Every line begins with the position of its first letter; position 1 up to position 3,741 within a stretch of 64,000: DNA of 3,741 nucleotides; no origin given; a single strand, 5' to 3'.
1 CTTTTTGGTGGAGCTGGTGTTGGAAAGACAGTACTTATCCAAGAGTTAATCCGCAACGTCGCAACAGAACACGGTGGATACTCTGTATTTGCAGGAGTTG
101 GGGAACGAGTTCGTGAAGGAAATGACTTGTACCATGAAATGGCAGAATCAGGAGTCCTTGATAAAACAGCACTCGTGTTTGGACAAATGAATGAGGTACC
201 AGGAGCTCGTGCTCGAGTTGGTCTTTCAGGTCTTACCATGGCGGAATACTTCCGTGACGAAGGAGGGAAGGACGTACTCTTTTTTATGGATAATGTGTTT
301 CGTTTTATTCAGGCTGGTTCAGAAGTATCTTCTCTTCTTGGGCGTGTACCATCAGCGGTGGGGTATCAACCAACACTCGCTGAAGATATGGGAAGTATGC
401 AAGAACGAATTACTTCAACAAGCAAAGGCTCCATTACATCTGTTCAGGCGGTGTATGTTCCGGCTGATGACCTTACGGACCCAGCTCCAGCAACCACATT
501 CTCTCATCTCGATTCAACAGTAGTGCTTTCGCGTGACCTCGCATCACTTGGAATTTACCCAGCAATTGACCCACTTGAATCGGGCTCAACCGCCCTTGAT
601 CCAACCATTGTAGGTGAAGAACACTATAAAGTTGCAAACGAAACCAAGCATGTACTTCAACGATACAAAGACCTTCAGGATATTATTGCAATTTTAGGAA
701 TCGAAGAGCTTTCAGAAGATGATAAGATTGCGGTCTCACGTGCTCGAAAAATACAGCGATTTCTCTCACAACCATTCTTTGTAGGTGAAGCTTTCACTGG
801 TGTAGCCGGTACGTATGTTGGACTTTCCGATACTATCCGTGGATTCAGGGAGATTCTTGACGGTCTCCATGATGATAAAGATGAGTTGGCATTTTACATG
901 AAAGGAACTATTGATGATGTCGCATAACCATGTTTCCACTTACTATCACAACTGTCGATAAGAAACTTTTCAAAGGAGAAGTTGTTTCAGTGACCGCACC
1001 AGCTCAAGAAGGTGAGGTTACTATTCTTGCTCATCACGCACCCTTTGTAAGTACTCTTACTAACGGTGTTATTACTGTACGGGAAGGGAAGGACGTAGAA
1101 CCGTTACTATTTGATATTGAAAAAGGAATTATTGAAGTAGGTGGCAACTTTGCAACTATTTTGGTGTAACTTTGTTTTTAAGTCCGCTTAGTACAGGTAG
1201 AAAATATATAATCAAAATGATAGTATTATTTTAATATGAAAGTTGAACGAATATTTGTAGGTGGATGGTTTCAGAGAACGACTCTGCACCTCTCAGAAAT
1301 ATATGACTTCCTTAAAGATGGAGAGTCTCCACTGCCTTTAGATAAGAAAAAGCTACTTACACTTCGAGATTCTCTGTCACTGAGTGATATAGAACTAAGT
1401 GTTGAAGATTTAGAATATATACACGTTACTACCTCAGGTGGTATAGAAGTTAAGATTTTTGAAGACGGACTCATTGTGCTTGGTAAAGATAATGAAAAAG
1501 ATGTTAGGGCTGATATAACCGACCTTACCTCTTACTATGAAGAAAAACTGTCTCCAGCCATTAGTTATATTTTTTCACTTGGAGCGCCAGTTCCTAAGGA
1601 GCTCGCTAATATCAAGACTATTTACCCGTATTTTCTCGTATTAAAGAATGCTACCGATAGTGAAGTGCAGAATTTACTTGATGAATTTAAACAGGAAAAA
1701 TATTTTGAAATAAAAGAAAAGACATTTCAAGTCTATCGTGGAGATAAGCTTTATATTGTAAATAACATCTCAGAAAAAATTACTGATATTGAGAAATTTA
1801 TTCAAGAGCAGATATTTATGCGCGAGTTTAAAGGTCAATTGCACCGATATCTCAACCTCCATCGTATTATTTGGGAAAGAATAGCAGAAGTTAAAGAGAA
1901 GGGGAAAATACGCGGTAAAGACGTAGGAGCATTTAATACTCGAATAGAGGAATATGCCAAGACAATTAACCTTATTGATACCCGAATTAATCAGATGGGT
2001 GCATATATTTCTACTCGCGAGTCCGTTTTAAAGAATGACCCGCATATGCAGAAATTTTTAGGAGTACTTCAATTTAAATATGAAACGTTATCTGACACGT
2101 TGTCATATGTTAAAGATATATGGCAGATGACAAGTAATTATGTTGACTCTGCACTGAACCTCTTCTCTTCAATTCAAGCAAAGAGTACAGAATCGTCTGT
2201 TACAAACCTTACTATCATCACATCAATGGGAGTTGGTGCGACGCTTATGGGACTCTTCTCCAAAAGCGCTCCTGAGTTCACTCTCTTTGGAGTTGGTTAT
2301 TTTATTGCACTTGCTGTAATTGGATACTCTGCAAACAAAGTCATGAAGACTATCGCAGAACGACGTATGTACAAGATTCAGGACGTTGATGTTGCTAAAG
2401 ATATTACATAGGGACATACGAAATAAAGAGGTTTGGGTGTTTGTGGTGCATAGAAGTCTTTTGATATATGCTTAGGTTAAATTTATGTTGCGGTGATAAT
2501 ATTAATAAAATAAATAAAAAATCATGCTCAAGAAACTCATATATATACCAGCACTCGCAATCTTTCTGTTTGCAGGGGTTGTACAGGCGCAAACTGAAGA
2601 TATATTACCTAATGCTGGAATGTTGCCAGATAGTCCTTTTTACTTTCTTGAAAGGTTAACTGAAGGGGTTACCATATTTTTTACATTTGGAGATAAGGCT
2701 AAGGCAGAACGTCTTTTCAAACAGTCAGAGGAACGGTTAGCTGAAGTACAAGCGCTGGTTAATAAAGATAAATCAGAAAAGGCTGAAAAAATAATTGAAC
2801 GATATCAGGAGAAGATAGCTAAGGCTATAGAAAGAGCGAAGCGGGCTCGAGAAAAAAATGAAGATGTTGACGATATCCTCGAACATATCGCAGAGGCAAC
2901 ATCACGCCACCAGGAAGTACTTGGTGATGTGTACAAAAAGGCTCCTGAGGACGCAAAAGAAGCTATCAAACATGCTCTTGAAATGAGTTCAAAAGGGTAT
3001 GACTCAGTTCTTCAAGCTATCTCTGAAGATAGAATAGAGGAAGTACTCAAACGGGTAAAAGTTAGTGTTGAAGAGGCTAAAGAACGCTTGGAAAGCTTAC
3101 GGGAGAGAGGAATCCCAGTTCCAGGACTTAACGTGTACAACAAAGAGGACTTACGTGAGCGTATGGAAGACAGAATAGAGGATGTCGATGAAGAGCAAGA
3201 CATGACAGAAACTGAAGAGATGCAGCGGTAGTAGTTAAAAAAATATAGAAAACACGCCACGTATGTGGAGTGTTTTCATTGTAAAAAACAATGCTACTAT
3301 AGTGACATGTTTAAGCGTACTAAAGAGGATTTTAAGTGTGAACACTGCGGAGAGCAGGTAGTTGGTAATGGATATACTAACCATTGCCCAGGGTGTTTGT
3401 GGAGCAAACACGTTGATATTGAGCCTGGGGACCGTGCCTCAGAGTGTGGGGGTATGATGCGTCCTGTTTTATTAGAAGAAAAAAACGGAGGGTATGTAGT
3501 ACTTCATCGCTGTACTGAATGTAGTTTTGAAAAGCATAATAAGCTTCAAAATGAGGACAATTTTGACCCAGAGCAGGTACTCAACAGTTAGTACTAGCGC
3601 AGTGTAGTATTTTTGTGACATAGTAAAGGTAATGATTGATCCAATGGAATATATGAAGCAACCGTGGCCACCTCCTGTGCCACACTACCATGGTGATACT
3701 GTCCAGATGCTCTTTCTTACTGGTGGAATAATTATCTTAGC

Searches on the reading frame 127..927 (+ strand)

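Call 53: search_protein_families(library=pfam, proteins=[window:127-927:+], max_evalue=0.001)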
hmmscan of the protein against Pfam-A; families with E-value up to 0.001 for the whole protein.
window:127-927:+ (266 aa): 3 families
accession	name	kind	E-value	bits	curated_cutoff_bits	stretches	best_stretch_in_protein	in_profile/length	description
PF00006.31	ATP-synt_ab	-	1.6e-51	175.5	29.5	1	2-154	60-213/213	ATP synthase alpha/beta family, nucleotide-binding domain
PF22919.1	ATP-synt_VA_C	-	4.7e-17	62.3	24.7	1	159-239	5-87/101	C-terminal domain of V and A type ATP synthase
PF18269.6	T3SS_ATPase_C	-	0.00028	21.1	22.7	0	162-216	1-56/72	T3SS EscN ATPase C-terminal domain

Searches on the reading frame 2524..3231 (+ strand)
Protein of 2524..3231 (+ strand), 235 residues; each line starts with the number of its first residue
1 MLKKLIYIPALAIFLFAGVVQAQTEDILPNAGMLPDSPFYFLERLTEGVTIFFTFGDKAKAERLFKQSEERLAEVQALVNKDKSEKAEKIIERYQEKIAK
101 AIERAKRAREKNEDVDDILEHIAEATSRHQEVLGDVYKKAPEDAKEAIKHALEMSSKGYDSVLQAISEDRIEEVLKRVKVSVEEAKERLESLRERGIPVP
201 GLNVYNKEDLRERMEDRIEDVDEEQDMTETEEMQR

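Call 53: search_protein_families(library=pfam, proteins=[window:2524-3231:+], max_evalue=0.001)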
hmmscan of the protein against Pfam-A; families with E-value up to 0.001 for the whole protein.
window:2524-3231:+ (235 aa): 2 families
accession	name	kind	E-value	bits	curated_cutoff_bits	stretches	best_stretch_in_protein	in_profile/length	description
PF18915.5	DUF5667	-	1.4e-26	93.2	27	1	32-142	1-98/99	Domain of unknown function (DUF5667)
PF09135.16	Alb1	-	1.9e-06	29.1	22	1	65-121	48-104/105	Alb1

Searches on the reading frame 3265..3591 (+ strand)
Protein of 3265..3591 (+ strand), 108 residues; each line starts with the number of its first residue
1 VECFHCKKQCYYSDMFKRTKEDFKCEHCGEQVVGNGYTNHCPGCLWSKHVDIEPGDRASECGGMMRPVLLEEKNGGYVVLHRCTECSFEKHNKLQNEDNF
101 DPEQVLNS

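Call 53: search_protein_families(library=pfam, proteins=[window:3265-3591:+], max_evalue=0.001)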
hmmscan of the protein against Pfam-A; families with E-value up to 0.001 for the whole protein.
window:3265-3591:+ (108 aa): 1 family
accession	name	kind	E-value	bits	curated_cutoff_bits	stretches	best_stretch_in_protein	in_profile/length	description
PF12647.12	RNHCP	-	7.2e-29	100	24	1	21-99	2-85/90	RNHCP domain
